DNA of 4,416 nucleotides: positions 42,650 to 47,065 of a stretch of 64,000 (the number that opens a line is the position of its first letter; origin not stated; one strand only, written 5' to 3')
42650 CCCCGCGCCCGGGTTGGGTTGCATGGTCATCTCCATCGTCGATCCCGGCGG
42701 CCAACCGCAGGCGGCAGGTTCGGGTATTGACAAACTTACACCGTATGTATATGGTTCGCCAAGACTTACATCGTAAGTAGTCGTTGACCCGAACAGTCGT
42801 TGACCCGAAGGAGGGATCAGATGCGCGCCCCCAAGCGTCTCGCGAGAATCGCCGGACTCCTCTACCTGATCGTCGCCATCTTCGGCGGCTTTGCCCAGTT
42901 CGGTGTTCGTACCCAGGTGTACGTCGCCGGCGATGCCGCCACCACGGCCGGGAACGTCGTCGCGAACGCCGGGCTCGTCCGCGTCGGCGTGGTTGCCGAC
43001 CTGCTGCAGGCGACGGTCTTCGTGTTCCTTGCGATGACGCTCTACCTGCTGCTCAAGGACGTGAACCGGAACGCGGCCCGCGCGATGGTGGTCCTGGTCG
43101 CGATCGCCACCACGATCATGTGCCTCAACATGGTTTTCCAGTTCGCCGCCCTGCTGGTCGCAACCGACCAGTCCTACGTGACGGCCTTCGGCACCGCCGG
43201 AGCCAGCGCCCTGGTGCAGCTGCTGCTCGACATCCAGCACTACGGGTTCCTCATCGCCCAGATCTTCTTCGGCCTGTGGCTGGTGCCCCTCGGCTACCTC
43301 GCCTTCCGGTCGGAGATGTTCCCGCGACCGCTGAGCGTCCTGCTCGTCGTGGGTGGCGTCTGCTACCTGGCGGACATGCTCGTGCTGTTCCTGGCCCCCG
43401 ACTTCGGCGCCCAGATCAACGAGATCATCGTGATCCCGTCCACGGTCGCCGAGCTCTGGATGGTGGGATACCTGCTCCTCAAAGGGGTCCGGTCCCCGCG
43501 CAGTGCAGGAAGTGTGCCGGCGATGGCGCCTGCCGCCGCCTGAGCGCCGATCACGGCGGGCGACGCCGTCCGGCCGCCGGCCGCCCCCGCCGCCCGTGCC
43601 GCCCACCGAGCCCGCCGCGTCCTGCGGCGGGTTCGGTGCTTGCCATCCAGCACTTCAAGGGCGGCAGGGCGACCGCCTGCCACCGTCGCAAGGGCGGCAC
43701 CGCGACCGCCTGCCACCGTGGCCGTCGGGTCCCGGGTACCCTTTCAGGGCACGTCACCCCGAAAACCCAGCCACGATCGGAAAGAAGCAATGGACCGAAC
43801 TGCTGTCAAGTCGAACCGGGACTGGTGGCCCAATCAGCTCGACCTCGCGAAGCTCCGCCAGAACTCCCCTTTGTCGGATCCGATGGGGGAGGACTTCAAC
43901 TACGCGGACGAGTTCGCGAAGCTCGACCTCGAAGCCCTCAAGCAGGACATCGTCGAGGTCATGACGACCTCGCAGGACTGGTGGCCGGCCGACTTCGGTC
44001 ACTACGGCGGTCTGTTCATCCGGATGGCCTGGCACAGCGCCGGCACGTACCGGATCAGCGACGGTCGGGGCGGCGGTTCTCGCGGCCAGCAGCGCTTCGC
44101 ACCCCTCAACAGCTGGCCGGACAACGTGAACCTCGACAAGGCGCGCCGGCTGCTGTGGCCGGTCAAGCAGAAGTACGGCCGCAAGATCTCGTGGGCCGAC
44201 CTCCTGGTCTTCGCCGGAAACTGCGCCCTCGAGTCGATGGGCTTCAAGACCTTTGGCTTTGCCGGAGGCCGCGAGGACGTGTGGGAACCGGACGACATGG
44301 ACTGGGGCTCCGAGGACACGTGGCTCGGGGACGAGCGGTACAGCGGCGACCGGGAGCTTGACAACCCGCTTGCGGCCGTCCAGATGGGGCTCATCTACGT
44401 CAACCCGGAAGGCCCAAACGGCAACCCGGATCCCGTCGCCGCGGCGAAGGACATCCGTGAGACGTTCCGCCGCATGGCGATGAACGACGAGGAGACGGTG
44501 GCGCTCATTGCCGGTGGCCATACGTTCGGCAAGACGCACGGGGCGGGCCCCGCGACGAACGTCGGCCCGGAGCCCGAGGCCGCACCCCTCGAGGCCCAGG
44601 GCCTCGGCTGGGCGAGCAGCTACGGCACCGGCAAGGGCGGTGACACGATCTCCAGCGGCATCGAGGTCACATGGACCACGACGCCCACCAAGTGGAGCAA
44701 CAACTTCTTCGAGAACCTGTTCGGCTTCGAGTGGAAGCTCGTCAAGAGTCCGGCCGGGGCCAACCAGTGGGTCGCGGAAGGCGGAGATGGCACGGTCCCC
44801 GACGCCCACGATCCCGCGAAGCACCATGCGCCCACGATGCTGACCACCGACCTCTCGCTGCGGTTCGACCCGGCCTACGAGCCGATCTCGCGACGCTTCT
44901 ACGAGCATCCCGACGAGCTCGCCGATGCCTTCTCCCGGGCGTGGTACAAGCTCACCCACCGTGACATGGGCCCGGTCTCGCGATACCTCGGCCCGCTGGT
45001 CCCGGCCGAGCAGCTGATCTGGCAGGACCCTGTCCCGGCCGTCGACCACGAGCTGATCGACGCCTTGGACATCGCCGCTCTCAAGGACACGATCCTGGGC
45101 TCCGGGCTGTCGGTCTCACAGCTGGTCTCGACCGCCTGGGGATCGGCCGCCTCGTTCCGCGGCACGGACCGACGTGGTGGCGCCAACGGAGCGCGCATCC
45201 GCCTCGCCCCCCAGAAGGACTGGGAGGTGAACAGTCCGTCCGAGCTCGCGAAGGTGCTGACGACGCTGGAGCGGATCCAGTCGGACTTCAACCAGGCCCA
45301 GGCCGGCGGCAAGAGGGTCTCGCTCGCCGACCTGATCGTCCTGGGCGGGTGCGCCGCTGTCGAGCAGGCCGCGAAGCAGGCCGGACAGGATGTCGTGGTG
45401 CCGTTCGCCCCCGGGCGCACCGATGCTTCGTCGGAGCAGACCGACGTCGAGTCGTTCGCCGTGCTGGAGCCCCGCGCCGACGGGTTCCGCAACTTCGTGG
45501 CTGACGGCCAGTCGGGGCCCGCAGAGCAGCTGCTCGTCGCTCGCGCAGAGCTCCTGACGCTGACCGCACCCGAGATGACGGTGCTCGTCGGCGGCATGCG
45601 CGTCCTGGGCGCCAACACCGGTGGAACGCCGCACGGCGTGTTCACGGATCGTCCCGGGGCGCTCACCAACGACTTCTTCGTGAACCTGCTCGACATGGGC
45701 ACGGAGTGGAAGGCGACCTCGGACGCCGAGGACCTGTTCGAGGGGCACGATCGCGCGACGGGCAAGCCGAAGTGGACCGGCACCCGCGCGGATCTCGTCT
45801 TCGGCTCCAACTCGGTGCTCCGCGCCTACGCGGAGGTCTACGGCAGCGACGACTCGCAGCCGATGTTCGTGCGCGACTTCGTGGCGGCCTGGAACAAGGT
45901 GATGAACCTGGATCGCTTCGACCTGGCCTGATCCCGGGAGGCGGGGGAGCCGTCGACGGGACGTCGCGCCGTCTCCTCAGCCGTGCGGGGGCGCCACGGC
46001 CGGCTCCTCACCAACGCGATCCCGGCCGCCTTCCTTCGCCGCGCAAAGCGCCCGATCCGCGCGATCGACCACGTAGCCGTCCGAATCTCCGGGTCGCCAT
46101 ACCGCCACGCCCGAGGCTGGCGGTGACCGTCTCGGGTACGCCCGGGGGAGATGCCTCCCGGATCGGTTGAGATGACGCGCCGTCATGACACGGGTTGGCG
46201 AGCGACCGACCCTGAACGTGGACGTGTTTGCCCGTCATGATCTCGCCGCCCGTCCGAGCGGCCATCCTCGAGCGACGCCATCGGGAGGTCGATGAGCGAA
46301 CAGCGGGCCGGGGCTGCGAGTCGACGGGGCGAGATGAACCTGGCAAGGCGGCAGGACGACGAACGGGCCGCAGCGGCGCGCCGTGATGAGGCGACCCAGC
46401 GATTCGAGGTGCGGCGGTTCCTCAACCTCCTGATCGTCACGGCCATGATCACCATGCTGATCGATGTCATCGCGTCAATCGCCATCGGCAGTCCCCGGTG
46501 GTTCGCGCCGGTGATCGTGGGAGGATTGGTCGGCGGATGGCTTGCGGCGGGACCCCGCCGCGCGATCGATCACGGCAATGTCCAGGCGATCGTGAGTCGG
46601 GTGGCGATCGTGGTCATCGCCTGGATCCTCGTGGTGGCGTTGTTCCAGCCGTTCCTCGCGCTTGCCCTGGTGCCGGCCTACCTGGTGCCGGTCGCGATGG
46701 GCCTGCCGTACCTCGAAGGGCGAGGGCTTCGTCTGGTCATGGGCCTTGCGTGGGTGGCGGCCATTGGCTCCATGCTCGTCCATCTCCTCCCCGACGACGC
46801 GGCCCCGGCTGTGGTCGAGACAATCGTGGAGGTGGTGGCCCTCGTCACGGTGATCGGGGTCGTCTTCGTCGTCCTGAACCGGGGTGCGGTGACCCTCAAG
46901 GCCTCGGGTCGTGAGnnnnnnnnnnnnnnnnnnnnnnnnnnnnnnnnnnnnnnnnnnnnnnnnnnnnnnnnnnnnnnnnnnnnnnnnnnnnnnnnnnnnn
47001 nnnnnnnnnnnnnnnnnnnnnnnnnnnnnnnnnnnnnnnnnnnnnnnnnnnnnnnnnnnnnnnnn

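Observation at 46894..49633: Tandem membrane-GAF-GGDEF paralogues share 1,038 bp of 100% identity while their transmembrane sensor halves have diverged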

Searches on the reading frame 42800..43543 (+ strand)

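Call 66: search_protein_families(library=pfam, proteins=[window:42800-43543:+], max_evalue=0.001)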
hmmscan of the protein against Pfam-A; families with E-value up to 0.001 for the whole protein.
window:42800-43543:+ (247 aa): 1 family
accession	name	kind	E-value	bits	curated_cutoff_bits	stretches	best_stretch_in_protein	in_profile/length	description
PF14329.11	DUF4386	-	4.1e-56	190.6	27.6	1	17-229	1-210/210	Domain of unknown function (DUF4386)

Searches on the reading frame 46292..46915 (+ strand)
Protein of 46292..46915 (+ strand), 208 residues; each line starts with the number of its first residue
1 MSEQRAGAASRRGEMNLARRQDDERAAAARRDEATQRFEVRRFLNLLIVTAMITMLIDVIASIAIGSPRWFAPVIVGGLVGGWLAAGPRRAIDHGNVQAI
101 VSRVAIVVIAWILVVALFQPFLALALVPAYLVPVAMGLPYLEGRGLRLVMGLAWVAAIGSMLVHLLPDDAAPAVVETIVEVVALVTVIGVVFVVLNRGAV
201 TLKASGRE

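Call 29: search_protein_families(library=pfam, proteins=[window:46292-46915:+], max_evalue=10)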
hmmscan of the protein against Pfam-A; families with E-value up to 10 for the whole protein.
window:46292-46915:+ (208 aa): 1 family
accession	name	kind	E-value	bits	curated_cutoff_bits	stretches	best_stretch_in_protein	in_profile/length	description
PF02605.20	PsaL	-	0.11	12.5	25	1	79-114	55-90/150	Photosystem I reaction centre subunit XI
